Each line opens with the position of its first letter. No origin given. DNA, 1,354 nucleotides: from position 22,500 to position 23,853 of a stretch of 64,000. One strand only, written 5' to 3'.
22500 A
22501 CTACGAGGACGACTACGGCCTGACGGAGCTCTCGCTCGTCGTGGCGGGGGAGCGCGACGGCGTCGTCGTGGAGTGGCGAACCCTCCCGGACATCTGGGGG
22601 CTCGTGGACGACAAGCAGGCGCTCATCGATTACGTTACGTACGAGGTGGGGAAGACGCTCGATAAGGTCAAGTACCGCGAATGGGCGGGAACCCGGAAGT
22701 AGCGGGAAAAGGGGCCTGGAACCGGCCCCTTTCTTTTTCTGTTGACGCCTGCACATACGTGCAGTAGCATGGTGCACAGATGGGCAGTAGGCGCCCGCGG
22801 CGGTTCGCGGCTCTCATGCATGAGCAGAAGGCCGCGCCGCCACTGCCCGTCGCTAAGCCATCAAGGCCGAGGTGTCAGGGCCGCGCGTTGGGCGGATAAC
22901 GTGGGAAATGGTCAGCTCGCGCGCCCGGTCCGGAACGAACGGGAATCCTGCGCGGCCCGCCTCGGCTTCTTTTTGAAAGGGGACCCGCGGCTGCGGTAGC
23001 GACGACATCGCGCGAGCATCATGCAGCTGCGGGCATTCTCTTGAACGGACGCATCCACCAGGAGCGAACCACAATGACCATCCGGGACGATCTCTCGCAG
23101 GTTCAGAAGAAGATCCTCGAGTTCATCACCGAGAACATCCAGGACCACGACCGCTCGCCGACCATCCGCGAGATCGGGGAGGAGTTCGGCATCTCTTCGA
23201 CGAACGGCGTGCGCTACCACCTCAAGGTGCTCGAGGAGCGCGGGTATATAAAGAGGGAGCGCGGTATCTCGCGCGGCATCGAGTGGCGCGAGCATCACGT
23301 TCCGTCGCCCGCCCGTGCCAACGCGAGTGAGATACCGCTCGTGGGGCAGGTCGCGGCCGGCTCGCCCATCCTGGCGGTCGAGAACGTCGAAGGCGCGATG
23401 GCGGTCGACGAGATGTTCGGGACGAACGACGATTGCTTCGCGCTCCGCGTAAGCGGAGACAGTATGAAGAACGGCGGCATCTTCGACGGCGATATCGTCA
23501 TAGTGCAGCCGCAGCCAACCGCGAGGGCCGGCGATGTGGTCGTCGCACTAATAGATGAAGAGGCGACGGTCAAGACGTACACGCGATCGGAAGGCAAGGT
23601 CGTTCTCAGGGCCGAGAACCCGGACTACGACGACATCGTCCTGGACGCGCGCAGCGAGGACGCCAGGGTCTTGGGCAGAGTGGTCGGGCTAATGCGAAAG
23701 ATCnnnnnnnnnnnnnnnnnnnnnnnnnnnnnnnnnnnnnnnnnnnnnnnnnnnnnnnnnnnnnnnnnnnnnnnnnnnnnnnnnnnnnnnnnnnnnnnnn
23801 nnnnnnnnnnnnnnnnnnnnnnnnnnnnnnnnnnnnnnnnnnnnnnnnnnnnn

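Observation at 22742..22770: Fibrobacter-type LexA box sits inside a near-consensus promoter in front of lexA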

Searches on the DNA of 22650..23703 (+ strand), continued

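Call 44: search_with_rna_model(model_id=R1, sources=[L100, L101, L102, L103, L104, L105, L106, L107, L108, L109, L110, L111, L112, L113, L114, L115, L116, L117, L118, L119, L120, L121, L122, L123, L124, L125, L126, L127, L128, L129, L130, L131, L132, L133, L134, L135, L136, L137, L138, L139, L140, L141, L142, L143, L144, L145, L146, L147, L148, L149, L150, L151, L152, L153, L154, L155, L156, L157, L158, L159, L160, L161, L162, L163, L164, L165, L166, L167, L168, L169, L170, L171, L172, L173, L174, L175, L176, L177, L178], max_evalue=1)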
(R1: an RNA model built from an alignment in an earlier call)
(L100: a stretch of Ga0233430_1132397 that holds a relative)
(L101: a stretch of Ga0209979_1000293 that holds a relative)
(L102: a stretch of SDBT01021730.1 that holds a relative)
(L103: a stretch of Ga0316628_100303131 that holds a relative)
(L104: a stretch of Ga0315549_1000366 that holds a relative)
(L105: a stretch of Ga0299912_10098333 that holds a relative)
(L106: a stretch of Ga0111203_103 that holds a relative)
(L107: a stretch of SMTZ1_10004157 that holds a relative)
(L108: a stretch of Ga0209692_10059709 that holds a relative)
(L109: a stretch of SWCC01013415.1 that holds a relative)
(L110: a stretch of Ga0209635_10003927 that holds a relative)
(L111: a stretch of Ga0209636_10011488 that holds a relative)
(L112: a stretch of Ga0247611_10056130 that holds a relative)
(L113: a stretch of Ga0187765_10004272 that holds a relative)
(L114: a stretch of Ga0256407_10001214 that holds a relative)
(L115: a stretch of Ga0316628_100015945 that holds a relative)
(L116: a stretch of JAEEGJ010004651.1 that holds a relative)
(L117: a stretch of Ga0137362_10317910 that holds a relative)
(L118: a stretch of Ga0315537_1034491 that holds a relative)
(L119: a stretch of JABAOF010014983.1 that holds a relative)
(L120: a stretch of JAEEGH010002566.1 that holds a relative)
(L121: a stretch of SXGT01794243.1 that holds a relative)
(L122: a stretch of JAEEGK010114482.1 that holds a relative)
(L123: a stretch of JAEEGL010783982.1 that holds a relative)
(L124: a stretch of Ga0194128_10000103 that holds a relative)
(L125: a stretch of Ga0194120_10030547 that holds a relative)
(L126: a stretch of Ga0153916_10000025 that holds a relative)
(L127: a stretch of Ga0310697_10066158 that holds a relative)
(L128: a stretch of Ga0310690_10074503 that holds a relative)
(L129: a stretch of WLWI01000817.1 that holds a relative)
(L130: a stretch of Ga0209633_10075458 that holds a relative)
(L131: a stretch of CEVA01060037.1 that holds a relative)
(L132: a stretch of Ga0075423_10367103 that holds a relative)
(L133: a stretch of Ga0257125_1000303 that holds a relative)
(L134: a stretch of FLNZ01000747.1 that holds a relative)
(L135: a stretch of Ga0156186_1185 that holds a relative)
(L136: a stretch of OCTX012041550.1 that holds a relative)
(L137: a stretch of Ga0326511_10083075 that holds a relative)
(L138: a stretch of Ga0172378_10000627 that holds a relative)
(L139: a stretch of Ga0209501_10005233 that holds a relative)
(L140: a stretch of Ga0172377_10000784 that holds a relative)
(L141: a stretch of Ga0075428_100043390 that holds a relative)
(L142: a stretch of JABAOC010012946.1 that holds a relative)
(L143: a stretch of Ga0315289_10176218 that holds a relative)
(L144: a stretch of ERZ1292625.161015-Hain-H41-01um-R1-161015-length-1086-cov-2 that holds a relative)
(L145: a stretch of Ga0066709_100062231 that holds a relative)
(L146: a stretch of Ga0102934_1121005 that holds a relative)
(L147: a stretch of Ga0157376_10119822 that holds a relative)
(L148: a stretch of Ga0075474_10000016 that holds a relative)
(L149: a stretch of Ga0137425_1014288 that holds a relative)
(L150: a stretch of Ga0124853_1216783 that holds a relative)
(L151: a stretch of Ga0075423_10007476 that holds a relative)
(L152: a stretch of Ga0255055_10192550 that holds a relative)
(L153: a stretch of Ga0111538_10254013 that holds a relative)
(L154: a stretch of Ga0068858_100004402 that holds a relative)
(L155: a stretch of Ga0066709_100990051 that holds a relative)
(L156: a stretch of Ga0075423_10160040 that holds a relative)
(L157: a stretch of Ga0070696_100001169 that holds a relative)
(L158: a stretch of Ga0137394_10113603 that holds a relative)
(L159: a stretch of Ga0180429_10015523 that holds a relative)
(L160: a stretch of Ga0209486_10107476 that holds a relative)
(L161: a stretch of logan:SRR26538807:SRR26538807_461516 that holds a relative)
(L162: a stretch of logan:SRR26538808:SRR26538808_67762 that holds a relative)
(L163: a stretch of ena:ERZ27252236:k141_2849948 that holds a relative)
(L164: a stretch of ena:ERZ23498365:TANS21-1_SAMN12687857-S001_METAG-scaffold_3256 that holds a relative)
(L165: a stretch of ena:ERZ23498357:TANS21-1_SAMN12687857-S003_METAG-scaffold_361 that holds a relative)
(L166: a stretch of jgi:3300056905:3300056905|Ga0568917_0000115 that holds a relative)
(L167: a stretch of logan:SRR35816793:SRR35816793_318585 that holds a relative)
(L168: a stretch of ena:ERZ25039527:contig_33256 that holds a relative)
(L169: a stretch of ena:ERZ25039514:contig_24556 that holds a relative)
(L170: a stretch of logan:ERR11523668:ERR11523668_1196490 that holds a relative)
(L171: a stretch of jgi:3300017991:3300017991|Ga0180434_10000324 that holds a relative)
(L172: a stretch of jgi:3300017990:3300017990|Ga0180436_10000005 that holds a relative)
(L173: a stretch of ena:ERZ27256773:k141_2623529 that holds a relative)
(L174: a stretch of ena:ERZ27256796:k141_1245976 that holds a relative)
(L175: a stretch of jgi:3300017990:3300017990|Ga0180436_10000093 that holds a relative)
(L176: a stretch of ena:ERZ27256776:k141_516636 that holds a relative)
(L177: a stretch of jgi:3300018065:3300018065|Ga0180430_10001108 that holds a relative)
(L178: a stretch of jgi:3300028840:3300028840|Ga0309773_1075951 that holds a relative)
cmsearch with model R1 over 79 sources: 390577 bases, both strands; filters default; matches with E-value up to 1: 23.
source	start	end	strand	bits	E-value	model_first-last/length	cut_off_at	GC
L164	2341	2444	+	104.6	2.5e-21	1-104/104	no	0.7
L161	2303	2412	+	103.2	5.2e-21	1-104/104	no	0.65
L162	1123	1232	+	103.2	5.2e-21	1-104/104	no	0.65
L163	2229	2337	+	102.2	9.1e-21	1-104/104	no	0.68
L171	2337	2437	+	98.6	6.3e-20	1-104/104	no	0.68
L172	2337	2437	+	98.6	6.3e-20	1-104/104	no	0.68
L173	658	758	+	98.6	6.3e-20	1-104/104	no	0.68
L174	568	668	+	98.6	6.3e-20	1-104/104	no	0.68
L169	2383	2480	+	97.6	1.1e-19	1-104/104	no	0.71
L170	2164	2261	+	97.6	1.1e-19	1-104/104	no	0.71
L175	2383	2480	+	87.6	2.3e-17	1-104/104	no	0.71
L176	2383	2480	+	87.6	2.3e-17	1-104/104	no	0.71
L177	1371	1468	+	87.6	2.3e-17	1-104/104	no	0.71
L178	1245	1342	+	87.6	2.3e-17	1-104/104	no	0.71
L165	1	89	+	85.2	8.3e-17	16-104/104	5'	0.73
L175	2383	2480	-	20.5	0.11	1-104/104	no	0.71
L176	2383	2480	-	20.5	0.11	1-104/104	no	0.71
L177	1371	1468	-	20.5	0.11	1-104/104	no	0.71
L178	1245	1342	-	20.5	0.11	1-104/104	no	0.71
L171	2337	2437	-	17.9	0.44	1-104/104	no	0.68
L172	2337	2437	-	17.9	0.44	1-104/104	no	0.68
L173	658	758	-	17.9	0.44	1-104/104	no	0.68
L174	568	668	-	17.9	0.44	1-104/104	no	0.68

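Call 63: search_with_rna_model(model_id=R1, sources=[window, L001, L002, L081, L161, L163, L164, L082, L171, L005, L006, L007, L008, L087, L169, L175], max_evalue=0.000001, make_alignment=true, show_alignments=1)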
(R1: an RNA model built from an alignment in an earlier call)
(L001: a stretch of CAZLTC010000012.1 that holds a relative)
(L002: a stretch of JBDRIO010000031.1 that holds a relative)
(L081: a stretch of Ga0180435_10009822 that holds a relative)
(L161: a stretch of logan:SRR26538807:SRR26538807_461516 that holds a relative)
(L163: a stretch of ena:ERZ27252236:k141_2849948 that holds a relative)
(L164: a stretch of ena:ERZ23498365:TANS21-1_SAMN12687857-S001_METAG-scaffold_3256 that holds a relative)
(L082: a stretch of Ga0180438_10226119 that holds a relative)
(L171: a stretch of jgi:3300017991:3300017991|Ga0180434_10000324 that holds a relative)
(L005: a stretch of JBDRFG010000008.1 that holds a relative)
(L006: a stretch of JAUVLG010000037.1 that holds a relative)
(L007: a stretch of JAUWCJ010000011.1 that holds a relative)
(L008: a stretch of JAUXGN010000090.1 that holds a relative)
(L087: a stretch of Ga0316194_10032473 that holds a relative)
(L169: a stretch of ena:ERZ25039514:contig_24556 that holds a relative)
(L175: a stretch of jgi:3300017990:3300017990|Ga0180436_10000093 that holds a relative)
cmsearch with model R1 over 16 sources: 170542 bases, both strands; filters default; matches with E-value up to 0.000001: 16.
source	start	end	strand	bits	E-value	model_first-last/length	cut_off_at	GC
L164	2341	2444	+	104.6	1.1e-21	1-104/104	no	0.7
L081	3747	3855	+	103.7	1.7e-21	1-104/104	no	0.66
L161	2303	2412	+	103.2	2.3e-21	1-104/104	no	0.65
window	22861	22971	+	102.6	3.2e-21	1-104/104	no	0.68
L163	2229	2337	+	102.2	4e-21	1-104/104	no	0.68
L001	5869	5979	+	102.1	4.3e-21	1-104/104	no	0.68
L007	5882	5980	+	101.7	5.2e-21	1-104/104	no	0.7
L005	5882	5980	+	101.4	5.9e-21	1-104/104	no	0.7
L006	5882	5980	+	101.2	6.8e-21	1-104/104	no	0.71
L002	5772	5882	+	100.7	9e-21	1-104/104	no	0.67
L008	63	161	+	99.2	2e-20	1-104/104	no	0.68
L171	2337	2437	+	98.6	2.7e-20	1-104/104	no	0.68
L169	2383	2480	+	97.6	4.7e-20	1-104/104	no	0.71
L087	1821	1919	+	96.9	6.9e-20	1-104/104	no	0.72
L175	2383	2480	+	87.6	9.9e-18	1-104/104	no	0.71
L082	490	592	+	76.9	3.3e-15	1-104/104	no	0.78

Alignment A3: 16 matches aligned to the model, 112 columns, each read 5' to 3' on its own strand. Consensus structure (alignment columns), stored with it:
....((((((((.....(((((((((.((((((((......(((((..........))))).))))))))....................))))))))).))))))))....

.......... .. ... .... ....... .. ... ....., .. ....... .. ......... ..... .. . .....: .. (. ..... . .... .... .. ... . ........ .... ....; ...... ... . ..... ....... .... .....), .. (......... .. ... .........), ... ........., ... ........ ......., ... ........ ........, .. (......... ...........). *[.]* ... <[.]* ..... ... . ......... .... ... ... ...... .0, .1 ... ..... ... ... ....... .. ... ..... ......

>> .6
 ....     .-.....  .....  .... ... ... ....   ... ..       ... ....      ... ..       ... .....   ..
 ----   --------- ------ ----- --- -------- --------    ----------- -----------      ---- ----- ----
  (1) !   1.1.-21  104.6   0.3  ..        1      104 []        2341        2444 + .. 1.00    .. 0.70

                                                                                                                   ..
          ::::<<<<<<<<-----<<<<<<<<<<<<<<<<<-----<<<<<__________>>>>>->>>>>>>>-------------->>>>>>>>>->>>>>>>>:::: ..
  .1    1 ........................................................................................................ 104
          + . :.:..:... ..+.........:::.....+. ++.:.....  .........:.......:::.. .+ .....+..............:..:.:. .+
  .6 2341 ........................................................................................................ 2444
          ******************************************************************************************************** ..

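Call 75: search_with_rna_model(model_id=R1, sources=[L179, L180, L181, L182, L183, L184], max_evalue=1, show_alignments=1)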
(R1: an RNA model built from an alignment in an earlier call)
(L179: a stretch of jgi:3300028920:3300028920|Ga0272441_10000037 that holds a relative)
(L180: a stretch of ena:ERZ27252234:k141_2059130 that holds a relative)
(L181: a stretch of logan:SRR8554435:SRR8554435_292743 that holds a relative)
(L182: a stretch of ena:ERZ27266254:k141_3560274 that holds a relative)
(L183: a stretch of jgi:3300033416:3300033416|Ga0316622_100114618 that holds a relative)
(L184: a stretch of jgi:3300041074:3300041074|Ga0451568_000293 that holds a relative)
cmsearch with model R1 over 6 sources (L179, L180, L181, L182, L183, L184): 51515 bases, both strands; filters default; matches with E-value up to 1: 2.
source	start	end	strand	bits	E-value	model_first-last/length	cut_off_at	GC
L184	2800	2904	+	84.4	1.7e-17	1-104/104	no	0.69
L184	2800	2904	-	19.3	0.028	1-104/104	no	0.69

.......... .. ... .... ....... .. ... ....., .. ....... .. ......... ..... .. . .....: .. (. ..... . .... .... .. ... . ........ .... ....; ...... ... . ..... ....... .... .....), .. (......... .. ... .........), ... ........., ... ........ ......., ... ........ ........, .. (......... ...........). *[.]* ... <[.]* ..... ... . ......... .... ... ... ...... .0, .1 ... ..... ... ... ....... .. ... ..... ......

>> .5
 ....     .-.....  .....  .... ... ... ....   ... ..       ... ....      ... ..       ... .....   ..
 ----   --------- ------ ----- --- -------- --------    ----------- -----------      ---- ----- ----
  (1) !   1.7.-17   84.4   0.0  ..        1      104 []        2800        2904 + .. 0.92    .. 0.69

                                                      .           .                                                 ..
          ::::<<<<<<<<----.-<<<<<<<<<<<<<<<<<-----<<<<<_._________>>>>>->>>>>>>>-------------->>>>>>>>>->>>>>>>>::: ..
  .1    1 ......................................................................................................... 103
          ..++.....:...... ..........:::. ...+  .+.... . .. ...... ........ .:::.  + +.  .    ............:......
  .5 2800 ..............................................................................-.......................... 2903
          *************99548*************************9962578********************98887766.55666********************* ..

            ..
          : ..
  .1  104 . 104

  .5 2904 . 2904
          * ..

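Call 78: search_rna_families(source=L005, start=5800, end=6010, threshold=evalue, max_evalue=5)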
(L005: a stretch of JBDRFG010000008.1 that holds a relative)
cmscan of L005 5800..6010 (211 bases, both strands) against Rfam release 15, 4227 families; matches with E-value up to 5: 3.
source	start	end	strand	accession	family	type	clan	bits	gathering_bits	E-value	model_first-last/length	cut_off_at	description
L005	5885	5978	-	RF03499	mir-702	Gene; miRNA;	-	18.1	70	1.1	1-103/103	no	mir-702 microRNA precursor family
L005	5815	5833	+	RF01083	UPD-PK2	Cis-reg;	-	15.5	32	2.1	1-21/21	no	Pseudoknot of upstream pseudoknot domain (UPD) of the 3'UTR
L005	5921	5960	+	RF01074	RF_site1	Cis-reg; frameshift_element;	-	14.6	40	2.5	1-40/40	no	Putative RNA-dependent RNA polymerase ribosomal frameshift site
